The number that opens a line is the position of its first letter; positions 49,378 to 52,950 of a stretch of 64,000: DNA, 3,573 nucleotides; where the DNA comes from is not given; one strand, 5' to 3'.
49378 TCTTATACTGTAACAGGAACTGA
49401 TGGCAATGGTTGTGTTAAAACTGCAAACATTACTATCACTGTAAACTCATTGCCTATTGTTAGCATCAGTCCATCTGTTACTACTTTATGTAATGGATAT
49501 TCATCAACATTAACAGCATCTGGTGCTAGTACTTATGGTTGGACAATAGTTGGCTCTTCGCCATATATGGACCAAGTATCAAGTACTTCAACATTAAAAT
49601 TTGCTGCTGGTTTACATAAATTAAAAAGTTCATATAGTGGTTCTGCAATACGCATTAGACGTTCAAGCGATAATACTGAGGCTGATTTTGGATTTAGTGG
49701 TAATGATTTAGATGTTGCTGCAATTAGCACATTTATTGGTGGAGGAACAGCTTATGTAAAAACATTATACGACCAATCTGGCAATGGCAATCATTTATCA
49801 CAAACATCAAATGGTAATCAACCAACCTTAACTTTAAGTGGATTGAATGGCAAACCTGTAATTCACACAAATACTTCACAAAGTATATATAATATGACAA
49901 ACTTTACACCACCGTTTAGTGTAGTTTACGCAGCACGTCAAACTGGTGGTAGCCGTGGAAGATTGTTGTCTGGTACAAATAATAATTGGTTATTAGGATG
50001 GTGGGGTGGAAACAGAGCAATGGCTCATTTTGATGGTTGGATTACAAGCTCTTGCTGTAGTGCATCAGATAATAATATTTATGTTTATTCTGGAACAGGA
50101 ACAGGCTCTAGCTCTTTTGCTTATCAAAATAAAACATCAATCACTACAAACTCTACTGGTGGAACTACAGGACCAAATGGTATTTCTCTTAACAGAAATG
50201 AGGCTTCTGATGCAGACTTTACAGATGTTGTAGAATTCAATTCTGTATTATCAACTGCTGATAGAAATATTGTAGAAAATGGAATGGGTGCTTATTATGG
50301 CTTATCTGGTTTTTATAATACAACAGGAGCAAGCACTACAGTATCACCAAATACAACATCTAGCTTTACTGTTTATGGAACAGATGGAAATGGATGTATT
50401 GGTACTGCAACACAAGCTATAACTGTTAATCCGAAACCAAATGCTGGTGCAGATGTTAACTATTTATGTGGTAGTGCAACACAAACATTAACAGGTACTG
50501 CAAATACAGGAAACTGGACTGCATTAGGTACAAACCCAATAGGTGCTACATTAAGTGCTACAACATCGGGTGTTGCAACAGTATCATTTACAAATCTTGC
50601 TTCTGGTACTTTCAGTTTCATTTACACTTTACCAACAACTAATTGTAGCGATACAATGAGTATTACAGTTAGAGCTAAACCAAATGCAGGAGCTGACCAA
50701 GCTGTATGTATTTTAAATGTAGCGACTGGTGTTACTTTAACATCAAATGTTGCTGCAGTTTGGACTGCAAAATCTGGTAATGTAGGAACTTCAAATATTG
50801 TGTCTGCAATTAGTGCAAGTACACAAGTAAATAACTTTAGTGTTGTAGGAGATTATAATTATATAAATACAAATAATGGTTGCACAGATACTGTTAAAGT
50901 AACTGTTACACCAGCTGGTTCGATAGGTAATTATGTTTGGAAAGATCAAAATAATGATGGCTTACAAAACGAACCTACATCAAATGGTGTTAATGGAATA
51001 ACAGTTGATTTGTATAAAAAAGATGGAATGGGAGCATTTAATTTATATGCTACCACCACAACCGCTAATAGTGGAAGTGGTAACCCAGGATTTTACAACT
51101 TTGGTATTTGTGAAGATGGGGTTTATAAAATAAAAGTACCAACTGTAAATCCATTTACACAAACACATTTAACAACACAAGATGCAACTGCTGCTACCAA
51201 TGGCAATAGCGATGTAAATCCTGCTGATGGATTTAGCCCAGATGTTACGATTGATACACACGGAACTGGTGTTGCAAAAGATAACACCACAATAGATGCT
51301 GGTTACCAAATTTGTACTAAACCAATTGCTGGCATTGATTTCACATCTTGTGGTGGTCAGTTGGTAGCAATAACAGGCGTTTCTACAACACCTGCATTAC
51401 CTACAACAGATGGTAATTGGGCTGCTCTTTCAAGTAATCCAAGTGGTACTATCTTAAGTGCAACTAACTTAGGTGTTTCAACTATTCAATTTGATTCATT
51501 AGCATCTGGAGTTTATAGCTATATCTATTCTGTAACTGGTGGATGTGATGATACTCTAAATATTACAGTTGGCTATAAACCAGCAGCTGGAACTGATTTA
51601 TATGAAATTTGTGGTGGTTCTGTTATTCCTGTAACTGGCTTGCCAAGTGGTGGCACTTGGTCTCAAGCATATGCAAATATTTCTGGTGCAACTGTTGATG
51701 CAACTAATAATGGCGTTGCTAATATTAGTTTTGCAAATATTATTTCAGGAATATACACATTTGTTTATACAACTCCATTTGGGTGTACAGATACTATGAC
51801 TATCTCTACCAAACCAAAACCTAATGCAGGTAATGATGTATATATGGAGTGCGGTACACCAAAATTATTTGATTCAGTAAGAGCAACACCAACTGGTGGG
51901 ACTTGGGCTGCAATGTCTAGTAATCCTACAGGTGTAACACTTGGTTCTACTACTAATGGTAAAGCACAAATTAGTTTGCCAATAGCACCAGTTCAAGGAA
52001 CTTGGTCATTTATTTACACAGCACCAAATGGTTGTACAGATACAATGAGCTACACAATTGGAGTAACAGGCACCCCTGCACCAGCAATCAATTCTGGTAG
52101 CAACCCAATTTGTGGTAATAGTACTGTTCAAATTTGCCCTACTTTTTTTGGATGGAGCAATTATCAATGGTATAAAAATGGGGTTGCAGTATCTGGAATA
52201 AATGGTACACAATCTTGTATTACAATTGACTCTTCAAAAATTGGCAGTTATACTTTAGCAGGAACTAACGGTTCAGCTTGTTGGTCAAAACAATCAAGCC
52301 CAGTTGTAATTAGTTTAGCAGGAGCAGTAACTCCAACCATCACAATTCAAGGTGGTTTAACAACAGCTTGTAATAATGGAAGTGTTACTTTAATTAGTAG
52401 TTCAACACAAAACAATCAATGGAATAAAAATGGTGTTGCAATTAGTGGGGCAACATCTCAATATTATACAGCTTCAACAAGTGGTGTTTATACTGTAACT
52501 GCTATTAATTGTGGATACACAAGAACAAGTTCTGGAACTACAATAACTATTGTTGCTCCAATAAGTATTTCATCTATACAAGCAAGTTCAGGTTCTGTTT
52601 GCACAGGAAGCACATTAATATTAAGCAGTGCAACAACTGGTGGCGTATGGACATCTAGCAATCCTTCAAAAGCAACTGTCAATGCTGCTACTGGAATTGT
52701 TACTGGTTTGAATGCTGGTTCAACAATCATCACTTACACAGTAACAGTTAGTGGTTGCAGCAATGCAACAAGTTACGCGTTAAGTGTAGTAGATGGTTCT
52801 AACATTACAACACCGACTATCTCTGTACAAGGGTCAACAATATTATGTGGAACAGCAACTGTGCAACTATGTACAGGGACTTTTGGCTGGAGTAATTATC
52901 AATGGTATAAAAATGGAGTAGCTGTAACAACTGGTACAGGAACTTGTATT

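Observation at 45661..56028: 3455-aa T9SS cargo protein with an unusual domain combination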

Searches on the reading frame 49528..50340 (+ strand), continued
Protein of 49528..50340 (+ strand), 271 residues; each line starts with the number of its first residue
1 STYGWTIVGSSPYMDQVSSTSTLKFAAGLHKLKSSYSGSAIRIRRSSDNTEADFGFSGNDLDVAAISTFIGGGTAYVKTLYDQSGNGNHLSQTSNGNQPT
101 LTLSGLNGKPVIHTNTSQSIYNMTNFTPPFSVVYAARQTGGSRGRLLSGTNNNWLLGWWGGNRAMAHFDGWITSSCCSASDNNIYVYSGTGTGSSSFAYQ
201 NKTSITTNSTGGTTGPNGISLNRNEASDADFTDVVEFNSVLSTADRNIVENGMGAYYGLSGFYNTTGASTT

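Call 62: search_protein_representatives(alignment_id=A1)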
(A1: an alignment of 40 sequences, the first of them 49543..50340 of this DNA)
Query: 40 sequences, 276 profile positions. Proteins with E-value up to 0.001 (for the whole library): 65998; up to 1e-10: 36370; up to 1e-30: 11704. The best 150 are listed.
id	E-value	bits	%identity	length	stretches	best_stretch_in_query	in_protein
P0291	0.0e+00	1322.8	-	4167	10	15-272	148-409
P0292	0.0e+00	1312.6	-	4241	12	24-269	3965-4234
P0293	0.0e+00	1250.4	-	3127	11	15-271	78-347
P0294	0.0e+00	1114.0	-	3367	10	23-268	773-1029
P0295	0.0e+00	1075.7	-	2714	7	23-269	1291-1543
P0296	0.0e+00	1046.7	-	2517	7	15-266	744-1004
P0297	4.9e-299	1004.1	-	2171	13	15-270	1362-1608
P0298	7.4e-290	974.0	-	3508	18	70-272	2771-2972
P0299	2.3e-255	860.9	-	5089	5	15-261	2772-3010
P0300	9.9e-255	858.8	-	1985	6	22-269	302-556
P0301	3.6e-248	837.2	-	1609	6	15-269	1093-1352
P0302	6.1e-246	829.9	-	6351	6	11-268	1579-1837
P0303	2.3e-242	818.2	-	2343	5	21-270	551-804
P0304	1.0e-235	796.4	-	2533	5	15-272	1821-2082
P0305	2.0e-235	795.4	-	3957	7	20-271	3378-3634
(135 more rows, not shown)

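Call 67: search_protein_families(library=phrogs, proteins=[window:49543-50340:+], max_evalue=0.01)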
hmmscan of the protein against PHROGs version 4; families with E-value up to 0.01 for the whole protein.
window:49543-50340:+ (266 aa): 1 family
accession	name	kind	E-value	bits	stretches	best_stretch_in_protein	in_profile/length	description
phrog_10356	-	head and packaging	2.4e-17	63.3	1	20-255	339-625/852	virion structural protein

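Call 68: fold_search(model_id=the predicted structure, library=viral)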
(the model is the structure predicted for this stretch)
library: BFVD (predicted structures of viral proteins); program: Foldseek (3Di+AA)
matches with E <= 10: 1407; with E <= 0.001: 209
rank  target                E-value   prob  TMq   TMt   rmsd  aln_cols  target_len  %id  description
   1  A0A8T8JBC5            7.1e-16  1.00  0.80  0.49   4.2       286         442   24  (no name in the UniProt tables at hand)
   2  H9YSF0                1.1e-14  1.00  0.77  0.55   2.9       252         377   22  (no name in the UniProt tables at hand)
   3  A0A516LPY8            6.6e-14  1.00  0.74  0.65   3.8       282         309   18  (no name in the UniProt tables at hand)
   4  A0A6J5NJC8            8.5e-13  1.00  0.73  0.48   4.0       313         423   20  Uncharacterized protein [uncultured Caudovirales phage]
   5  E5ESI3                7.2e-12  1.00  0.78  0.20   3.6       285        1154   18  (no name in the UniProt tables at hand)
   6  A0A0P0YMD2            1.0e-11  1.00  0.73  0.38   4.5       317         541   20  (no name in the UniProt tables at hand)
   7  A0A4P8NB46            1.5e-11  1.00  0.55  0.25   4.4       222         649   20  Uncharacterized protein [Rheinheimera phage vB_RspM_Barba26A]
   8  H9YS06                1.8e-11  1.00  0.61  0.62   2.4       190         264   21  (no name in the UniProt tables at hand)
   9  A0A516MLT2            7.9e-11  1.00  0.57  0.55   6.4       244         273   15  (no name in the UniProt tables at hand)
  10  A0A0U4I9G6            1.6e-10  1.00  0.67  0.59   4.7       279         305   15  (no name in the UniProt tables at hand)
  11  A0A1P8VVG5            1.7e-10  1.00  0.59  0.22   2.9       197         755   21  (no name in the UniProt tables at hand)
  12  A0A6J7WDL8            2.3e-10  1.00  0.57  0.30   5.6       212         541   17  Concanavalin A-like lectin/glucanases superfamily [uncultured Caudovirales phage]
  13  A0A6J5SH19            2.8e-10  1.00  0.61  0.35   6.2       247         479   18  Concanavalin A-like lectin/glucanases superfamily [uncultured Caudovirales phage]
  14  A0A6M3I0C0            3.6e-10  1.00  0.59  0.28   6.3       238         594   14  (no name in the UniProt tables at hand)
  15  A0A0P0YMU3            6.3e-10  1.00  0.62  0.30   6.8       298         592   21  (no name in the UniProt tables at hand)
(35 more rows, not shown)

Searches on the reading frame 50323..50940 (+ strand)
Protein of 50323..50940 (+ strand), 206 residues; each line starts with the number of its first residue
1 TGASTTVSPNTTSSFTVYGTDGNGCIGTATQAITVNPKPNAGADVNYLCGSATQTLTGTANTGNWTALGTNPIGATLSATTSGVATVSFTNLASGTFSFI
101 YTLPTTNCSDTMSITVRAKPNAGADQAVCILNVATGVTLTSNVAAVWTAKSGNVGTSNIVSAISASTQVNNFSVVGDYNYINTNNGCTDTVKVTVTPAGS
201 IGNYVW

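Call 11: search_protein_families(library=pfam, proteins=[window:50323-50940:+], max_evalue=1)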
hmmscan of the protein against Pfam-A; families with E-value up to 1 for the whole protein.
window:50323-50940:+ (206 aa): 2 families
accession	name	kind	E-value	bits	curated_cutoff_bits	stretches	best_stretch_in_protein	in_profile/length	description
PF01356.24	A_amylase_inhib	-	0.002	18.5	25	1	175-196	11-32/68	Alpha amylase inhibitor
PF16369.11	GH43_C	-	0.17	12.9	23.4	0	167-201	10-43/100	C-terminal lipocalin-like domain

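Call 12: search_protein_families(library=ncbifam, proteins=[window:50323-50940:+], max_evalue=1)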
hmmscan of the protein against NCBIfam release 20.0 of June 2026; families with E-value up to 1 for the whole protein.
window:50323-50940:+ (206 aa): 0 families

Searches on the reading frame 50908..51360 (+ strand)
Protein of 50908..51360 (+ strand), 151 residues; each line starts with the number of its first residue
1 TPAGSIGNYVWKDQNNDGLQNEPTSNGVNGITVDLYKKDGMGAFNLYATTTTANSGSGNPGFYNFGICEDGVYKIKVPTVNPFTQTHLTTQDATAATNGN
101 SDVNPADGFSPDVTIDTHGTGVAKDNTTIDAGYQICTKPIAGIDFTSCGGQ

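Call 11: search_protein_families(library=pfam, proteins=[window:50908-51360:+], max_evalue=1)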
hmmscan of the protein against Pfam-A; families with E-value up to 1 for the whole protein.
window:50908-51360:+ (151 aa): 2 families
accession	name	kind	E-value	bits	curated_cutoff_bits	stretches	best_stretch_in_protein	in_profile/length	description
PF17210.9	SdrD_B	-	5.3e-20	72.1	29.7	1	5-133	2-112/112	SdrD B-like domain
PF01469.24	Pentapeptide_2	-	0.0096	16.2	26.4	1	53-67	6-20/40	Pentapeptide repeats (8 copies)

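Call 12: search_protein_families(library=ncbifam, proteins=[window:50908-51360:+], max_evalue=1)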
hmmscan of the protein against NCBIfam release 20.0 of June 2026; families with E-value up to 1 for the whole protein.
window:50908-51360:+ (151 aa): 2 families
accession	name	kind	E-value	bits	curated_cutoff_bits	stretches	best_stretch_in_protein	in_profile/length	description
NF012181.0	MSCRAMM_SdrD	exception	6.2e-09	33.8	2500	1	1-134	790-899/1379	MSCRAMM family adhesin SdrD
NF000535.3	MSCRAMM_SdrC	exception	2.7e-08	32.3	1700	1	1-133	605-712/963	MSCRAMM family adhesin SdrC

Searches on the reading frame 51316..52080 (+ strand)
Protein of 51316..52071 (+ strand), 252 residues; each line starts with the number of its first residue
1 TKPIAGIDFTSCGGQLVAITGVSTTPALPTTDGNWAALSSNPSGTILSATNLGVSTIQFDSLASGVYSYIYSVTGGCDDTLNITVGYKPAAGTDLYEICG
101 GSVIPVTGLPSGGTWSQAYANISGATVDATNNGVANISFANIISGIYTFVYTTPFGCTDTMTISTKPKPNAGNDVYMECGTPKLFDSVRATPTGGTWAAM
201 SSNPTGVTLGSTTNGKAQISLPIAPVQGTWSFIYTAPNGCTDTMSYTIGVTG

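Call 11: search_protein_families(library=pfam, proteins=[window:51328-52080:+], max_evalue=1)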
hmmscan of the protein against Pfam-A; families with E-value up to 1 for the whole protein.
window:51328-52080:+ (251 aa): 1 family
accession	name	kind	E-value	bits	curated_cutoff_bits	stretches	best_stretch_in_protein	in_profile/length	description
PF01356.24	A_amylase_inhib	-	0.91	10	25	0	68-104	18-54/68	Alpha amylase inhibitor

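Call 12: search_protein_families(library=ncbifam, proteins=[window:51328-52080:+], max_evalue=1)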
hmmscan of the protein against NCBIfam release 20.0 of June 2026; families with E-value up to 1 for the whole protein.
window:51328-52080:+ (251 aa): 2 families
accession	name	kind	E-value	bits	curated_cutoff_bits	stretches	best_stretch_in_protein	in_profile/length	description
NF001664.0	PRK00431.1-6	equivalog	0.022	14.2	200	0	26-65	89-128/173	O-acetyl-ADP-ribose deacetylase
TIGR04183.1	Por_Secre_tail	domain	0.22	11.5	23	0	37-66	27-57/72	T9SS type A sorting domain-containing protein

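Call 91: search_solved_structures(query=window:51316-52071:+, max_evalue=1)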
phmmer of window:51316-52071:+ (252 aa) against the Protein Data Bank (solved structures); distinct sequences matched with E-value up to 1: 0.

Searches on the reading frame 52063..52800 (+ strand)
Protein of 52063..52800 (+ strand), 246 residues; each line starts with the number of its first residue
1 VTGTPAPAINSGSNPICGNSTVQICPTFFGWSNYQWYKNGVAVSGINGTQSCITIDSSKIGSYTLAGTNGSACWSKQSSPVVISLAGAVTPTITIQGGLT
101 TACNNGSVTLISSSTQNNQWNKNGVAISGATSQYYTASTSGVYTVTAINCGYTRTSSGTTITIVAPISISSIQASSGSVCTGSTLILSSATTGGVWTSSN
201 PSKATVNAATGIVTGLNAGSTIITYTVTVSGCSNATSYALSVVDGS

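Call 11: search_protein_families(library=pfam, proteins=[window:52063-52800:+], max_evalue=1)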
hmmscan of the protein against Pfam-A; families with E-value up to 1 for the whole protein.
window:52063-52800:+ (246 aa): 4 families
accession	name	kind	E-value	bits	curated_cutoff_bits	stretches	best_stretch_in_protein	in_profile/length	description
PF02368.24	Big_2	-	9.3e-07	29.2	22.8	1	188-228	29-69/79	Bacterial Ig-like domain (group 2)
PF25354.1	Ig_NUP210_16th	-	0.0001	22.1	27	1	175-227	11-63/72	NUP210-like, Ig-like domain 16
PF13895.12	Ig_2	-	0.00016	22.2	27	2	33-83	30-77/79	Immunoglobulin domain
PF13927.12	Ig_3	-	0.37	11.8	30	0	91-148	2-77/78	Immunoglobulin domain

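Call 12: search_protein_families(library=ncbifam, proteins=[window:52063-52800:+], max_evalue=1)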
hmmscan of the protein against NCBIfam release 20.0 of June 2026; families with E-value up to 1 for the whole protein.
window:52063-52800:+ (246 aa): 0 families
